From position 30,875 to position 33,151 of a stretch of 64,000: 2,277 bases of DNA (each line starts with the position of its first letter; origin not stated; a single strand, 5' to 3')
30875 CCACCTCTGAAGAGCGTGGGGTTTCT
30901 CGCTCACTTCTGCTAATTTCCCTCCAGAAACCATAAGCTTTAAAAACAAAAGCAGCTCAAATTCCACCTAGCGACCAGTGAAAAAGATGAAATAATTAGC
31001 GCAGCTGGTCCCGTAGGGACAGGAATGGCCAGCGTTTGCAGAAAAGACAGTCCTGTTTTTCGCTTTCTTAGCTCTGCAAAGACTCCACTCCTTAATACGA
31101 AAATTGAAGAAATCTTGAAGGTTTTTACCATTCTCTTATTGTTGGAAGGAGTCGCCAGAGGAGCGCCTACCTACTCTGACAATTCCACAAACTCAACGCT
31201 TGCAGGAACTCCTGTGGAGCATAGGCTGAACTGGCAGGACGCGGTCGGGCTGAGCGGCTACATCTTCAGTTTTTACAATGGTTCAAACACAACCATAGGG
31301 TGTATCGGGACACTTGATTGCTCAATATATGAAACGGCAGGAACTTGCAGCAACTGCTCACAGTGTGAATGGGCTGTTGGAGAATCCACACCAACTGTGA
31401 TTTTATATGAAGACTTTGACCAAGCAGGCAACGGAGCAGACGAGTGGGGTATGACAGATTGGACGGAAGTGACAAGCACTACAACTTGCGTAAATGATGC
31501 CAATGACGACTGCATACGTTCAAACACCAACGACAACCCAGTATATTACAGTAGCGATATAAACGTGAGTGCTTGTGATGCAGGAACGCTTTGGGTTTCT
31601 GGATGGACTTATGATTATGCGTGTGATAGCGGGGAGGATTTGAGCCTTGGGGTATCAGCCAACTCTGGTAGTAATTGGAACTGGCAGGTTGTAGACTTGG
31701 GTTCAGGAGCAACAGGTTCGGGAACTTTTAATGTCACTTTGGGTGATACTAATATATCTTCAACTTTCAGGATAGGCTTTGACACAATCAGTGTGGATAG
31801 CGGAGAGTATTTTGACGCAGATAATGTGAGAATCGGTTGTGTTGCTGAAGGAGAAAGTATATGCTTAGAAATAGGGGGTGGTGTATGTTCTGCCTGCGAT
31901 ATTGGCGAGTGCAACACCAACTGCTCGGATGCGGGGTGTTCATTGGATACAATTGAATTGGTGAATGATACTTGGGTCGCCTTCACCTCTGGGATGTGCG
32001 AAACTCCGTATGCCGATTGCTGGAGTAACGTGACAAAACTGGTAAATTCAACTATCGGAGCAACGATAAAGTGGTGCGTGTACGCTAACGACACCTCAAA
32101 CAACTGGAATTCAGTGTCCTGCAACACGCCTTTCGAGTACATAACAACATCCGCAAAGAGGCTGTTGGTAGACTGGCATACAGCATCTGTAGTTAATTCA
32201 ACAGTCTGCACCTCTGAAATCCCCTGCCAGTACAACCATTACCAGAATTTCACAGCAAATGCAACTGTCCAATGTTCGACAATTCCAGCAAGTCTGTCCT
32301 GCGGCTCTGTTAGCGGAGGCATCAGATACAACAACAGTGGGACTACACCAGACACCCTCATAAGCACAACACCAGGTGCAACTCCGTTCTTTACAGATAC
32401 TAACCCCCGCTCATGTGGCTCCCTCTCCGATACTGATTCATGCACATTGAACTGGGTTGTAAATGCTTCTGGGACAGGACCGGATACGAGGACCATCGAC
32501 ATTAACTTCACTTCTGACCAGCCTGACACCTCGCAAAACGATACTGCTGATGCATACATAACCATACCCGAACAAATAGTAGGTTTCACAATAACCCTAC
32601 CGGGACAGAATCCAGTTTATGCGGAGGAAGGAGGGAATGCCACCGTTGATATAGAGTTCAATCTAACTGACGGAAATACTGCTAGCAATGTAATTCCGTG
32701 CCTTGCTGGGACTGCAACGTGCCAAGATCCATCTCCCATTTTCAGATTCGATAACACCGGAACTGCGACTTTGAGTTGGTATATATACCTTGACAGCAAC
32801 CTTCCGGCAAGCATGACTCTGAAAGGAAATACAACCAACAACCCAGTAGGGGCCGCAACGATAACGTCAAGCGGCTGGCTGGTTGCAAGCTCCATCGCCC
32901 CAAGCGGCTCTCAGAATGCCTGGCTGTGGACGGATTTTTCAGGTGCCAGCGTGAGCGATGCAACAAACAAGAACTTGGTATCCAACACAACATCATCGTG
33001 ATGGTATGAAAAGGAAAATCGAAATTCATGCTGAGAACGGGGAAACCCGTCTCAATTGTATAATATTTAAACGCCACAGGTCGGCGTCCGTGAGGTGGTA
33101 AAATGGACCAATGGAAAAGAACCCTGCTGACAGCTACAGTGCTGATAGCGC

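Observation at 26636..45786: Four copies of a ~45-60 nt element (TATA-like box + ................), two at tnpB 5' ends and two solo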

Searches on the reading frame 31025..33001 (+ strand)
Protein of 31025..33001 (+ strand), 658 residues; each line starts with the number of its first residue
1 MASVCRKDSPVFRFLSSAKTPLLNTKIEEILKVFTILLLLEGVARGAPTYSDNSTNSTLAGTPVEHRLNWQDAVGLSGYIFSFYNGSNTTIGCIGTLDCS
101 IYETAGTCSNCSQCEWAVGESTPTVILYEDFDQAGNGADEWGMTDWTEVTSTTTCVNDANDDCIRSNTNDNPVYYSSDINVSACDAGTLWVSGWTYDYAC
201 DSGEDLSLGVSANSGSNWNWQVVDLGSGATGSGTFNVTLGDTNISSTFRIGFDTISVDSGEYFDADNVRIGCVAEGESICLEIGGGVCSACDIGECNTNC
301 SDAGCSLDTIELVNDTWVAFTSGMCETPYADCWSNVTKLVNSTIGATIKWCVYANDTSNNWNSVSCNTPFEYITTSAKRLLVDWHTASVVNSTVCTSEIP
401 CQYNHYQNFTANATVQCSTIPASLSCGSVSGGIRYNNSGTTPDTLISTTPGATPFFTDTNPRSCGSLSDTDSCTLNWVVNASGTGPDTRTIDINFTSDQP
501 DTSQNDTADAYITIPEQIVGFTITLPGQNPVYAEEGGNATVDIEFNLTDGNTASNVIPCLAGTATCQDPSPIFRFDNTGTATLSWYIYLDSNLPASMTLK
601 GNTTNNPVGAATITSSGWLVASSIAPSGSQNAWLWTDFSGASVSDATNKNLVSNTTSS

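Call 8: search_protein_families(library=pfam, proteins=[window:31025-33001:+])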
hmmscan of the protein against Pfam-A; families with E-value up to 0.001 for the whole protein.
window:31025-33001:+ (658 aa): 0 families

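Call 54: search_protein_families(library=pfam, max_evalue=0.01, proteins=[window:31025-33001:+])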
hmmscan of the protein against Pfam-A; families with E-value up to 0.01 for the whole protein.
window:31025-33001:+ (658 aa): 0 families

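Call 66: search_protein_families(library=ncbifam, max_evalue=0.1, proteins=[window:31025-33001:+])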
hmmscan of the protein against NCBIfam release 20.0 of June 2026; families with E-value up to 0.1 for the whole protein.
window:31025-33001:+ (658 aa): 0 families
